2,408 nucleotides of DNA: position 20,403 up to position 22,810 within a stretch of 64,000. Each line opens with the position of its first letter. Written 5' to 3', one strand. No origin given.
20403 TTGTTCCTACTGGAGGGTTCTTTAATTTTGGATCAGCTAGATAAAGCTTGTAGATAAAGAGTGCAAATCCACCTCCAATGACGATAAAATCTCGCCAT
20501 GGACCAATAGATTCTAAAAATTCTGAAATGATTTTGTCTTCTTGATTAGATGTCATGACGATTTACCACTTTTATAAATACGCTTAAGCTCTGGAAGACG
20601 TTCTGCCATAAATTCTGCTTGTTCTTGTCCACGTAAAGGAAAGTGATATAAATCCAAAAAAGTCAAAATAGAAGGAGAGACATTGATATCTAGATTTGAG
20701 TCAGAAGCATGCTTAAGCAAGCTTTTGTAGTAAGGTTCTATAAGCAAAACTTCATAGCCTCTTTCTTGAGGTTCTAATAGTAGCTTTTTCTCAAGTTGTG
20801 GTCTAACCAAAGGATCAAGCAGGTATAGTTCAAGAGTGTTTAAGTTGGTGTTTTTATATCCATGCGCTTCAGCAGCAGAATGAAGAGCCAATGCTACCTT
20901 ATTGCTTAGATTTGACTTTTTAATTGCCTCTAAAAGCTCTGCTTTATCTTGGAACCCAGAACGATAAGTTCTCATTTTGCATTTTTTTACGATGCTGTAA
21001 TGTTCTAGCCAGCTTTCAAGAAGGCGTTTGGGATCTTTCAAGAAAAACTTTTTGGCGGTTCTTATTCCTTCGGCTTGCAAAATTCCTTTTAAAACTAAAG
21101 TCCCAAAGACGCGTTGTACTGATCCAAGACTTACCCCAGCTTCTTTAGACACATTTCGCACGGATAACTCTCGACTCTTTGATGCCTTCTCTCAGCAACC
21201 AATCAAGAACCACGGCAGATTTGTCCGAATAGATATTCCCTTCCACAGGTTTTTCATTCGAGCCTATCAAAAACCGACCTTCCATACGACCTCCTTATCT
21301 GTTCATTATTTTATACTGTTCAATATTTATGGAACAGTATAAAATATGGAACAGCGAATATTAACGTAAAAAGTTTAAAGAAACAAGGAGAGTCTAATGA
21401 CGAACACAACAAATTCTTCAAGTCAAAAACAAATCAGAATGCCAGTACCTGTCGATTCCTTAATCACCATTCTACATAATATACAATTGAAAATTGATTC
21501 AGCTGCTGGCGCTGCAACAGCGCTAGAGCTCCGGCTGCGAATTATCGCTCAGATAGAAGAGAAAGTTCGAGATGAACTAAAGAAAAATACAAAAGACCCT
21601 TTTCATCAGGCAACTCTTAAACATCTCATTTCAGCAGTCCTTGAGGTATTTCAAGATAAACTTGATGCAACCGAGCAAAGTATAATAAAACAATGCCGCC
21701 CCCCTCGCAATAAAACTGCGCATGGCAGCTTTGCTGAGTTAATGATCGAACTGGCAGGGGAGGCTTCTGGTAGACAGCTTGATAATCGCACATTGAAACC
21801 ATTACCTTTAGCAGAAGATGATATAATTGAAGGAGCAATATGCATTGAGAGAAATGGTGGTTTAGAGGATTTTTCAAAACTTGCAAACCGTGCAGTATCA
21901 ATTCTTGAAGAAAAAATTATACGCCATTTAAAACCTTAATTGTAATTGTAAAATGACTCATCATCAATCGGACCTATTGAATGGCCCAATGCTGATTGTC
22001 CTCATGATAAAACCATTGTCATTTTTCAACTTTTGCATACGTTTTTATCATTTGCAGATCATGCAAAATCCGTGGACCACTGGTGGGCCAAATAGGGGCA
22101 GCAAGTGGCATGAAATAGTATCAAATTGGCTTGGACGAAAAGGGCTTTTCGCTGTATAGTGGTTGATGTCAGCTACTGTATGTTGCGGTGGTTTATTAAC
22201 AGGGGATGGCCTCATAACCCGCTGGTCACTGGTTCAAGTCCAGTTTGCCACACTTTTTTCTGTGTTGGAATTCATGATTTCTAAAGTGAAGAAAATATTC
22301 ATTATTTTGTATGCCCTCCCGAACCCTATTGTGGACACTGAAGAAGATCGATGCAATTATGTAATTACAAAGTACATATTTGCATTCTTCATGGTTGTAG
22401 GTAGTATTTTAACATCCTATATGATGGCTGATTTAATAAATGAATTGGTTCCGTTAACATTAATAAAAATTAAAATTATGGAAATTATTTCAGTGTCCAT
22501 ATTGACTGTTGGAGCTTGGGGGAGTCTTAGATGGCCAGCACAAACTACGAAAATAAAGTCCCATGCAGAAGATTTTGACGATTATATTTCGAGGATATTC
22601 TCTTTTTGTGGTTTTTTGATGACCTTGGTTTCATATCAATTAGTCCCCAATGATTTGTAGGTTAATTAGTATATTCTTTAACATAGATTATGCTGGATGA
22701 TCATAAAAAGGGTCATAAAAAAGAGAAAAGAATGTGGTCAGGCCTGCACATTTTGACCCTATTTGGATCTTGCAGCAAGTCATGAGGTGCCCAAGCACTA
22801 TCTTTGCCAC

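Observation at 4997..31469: Five to six same-strand copies of the tRNA-Met 3' part over 26 kb: stacked islands at one tRNA gene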

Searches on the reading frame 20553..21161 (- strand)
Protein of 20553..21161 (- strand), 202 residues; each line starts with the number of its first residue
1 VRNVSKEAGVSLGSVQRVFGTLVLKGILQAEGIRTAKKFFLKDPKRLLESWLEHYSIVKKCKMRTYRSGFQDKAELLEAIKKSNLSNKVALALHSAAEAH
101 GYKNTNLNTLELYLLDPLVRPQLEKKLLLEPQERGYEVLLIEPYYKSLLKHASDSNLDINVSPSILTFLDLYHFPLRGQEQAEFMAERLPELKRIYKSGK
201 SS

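Call 11: search_protein_families(library=pfam, proteins=[window:20553-21161:-])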
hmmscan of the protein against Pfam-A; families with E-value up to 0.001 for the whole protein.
window:20553-21161:- (202 aa): 1 family
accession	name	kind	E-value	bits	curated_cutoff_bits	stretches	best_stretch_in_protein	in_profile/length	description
PF09952.14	AbiEi_2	-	4.2e-08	34.1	21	1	42-188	3-140/143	Transcriptional regulator, AbiEi antitoxin, Type IV TA system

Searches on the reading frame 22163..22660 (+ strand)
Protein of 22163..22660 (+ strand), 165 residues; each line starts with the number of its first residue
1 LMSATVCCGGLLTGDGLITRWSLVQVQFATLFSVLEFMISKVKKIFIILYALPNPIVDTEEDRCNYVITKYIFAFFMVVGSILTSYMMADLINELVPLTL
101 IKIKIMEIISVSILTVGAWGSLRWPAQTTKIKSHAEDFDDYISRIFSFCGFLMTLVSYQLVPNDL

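Call 11: search_protein_families(library=pfam, proteins=[window:22163-22660:+])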
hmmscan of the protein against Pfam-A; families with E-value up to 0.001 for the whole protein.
window:22163-22660:+ (165 aa): 0 families

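Call 16: search_protein_families(library=pfam, proteins=[window:22163-22660:+], max_evalue=10)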
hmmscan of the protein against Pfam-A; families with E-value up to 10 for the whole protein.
window:22163-22660:+ (165 aa): 1 family
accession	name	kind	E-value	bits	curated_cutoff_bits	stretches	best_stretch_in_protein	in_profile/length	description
PF08636.15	Pkr1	-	0.25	12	27.7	1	82-125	22-64/73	ER protein Pkr1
